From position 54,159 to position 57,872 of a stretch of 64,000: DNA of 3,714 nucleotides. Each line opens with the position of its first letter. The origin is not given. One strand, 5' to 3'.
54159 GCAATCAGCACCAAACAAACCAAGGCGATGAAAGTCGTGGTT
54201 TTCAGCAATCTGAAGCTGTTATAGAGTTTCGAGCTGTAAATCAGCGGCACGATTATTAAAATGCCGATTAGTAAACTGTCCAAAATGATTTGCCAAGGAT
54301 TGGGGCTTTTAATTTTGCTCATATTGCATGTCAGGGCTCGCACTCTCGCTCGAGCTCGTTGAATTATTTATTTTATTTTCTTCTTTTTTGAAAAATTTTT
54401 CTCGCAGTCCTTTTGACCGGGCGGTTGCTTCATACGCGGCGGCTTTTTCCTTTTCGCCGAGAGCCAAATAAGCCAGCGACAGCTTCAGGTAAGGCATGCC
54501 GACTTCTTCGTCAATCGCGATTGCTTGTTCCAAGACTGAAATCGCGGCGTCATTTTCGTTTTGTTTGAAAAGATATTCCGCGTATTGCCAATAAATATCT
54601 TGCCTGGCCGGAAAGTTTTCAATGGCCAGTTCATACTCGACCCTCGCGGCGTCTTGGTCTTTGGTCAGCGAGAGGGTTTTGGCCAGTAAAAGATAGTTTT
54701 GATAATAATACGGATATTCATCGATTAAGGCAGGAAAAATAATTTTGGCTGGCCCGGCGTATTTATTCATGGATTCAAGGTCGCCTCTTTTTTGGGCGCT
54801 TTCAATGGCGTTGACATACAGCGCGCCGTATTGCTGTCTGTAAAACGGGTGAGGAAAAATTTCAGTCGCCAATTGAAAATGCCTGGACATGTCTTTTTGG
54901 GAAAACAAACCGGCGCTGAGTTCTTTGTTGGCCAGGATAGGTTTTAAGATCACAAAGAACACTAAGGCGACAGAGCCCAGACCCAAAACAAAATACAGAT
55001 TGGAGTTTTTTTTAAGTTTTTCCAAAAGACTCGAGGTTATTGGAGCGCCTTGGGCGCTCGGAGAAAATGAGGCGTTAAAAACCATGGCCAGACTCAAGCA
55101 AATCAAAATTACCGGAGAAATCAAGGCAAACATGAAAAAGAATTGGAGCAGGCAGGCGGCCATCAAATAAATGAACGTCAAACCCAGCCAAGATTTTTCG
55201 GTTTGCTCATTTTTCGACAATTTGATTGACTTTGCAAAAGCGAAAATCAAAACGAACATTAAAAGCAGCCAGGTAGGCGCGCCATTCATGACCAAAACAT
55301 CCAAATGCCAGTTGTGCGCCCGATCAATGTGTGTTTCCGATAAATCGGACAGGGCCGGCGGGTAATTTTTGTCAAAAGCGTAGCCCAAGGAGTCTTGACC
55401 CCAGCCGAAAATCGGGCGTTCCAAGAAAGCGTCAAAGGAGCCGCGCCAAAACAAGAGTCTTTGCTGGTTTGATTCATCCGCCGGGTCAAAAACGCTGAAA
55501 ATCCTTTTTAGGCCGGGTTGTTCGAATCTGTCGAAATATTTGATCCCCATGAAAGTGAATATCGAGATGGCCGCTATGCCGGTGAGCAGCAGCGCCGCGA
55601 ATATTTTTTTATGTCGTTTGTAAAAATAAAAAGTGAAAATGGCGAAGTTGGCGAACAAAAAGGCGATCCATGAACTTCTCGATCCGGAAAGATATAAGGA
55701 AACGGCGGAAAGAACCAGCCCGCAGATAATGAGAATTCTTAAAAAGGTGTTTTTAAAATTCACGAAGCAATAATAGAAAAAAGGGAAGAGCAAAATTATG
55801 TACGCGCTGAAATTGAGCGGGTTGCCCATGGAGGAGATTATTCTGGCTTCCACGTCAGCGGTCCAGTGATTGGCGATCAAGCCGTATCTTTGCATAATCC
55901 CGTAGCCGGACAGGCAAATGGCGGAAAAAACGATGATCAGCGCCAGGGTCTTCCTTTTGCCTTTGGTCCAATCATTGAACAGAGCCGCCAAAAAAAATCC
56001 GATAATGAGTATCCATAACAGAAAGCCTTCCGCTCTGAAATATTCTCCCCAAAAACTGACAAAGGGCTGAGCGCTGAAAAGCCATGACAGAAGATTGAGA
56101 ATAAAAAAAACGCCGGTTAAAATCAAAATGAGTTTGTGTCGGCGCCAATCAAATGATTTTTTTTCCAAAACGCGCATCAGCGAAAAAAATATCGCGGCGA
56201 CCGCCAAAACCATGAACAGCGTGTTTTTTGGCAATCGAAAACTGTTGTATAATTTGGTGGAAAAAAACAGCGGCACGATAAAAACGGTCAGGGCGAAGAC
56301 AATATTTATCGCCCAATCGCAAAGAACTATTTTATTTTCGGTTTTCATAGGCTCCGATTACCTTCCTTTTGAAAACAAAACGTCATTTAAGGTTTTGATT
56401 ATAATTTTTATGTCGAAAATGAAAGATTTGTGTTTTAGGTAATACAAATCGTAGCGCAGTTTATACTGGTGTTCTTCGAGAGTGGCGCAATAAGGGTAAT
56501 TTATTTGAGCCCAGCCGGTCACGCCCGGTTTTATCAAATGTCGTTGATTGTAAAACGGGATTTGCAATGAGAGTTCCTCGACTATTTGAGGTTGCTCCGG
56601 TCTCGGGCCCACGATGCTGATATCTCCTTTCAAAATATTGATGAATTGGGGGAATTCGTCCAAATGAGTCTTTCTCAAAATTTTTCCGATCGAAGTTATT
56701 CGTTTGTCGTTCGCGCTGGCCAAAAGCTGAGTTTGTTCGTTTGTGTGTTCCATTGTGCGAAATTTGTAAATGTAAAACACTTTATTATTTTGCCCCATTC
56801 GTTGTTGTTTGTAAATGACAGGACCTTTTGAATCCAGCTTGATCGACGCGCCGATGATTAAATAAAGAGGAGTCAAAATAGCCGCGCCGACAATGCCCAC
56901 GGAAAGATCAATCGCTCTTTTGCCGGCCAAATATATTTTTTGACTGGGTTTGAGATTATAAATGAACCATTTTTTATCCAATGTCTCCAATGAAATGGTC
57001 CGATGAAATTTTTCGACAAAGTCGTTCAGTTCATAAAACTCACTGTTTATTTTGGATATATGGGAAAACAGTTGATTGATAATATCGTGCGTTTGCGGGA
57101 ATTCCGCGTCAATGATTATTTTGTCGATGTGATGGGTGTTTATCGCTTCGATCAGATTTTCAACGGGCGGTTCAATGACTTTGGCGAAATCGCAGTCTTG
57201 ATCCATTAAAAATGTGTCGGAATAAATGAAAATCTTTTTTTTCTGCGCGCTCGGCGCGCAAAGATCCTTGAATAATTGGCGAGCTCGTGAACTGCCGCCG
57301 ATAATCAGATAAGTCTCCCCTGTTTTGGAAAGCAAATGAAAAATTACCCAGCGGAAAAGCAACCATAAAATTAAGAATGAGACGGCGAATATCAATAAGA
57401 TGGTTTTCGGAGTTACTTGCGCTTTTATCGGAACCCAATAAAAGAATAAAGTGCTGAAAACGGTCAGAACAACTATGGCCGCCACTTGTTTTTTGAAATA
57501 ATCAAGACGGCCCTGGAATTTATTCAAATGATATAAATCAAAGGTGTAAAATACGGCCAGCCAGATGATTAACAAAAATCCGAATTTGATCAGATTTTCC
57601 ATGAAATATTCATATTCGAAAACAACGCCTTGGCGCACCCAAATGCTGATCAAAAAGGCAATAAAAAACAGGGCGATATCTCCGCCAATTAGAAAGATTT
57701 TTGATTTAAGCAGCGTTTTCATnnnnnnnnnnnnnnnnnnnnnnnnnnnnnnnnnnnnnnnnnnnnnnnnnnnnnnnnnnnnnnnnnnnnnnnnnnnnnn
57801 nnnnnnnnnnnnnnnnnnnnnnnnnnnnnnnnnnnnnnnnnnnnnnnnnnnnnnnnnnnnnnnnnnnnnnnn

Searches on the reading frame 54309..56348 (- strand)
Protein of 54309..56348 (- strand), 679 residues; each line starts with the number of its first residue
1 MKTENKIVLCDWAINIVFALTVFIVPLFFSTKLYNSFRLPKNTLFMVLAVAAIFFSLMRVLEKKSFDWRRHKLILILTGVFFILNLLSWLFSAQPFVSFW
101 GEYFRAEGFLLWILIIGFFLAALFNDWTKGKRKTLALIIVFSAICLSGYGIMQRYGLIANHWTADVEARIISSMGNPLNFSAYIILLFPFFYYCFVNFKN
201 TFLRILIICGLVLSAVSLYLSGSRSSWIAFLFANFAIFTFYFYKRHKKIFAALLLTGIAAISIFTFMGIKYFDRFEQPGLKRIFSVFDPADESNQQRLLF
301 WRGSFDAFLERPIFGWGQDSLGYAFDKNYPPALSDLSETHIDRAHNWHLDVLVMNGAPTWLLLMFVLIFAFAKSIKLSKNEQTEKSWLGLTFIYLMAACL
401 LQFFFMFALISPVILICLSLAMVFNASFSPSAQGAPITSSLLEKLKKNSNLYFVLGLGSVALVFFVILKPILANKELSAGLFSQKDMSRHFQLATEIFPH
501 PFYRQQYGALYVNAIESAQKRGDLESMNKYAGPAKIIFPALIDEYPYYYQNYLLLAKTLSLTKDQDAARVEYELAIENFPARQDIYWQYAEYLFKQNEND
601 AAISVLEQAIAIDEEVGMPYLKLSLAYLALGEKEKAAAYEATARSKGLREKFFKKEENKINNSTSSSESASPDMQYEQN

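Call 15: search_protein_families(library=pfam, proteins=[window:54309-56348:-], max_evalue=0.01)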
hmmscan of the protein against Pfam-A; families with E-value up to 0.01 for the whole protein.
window:54309-56348:- (679 aa): 8 families
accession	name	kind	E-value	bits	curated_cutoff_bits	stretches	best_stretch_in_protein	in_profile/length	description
PF04932.20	Wzy_C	-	7.3e-23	81.4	31.7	1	210-363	2-148/149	O-Antigen ligase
PF13181.12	TPR_8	-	7e-07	29.4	25.7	0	584-615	2-33/34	Tetratricopeptide repeat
PF13428.12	TPR_14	-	0.00011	23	23.5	0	585-615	3-33/44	Tetratricopeptide repeat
PF14559.12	TPR_19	-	0.0011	19.7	25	1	566-613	8-55/68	Tetratricopeptide repeat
PF07719.23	TPR_2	-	0.0011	19.4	27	0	585-614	3-32/34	Tetratricopeptide repeat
PF13414.12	TPR_11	-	0.0024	18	26.8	1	593-631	4-42/42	TPR repeat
PF13424.12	TPR_12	-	0.0037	17.9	30.1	0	585-639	5-67/77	Tetratricopeptide repeat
PF23240.1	HAT_PRP39_N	-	0.0092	16.5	27.7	0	536-602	35-107/168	PRP39 N-terminal HAT repeat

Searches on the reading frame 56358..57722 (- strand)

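Call 15: search_protein_families(library=pfam, proteins=[window:56358-57722:-], max_evalue=0.01)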
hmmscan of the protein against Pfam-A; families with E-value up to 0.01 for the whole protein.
window:56358-57722:- (454 aa): 2 families
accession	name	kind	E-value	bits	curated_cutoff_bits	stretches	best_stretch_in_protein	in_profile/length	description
PF02397.22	Bac_transf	-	8.7e-63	211.5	27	1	268-449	1-178/179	Bacterial sugar transferase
PF13727.12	CoA_binding_3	-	0.00046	20.7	25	1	61-204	3-147/175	CoA-binding domain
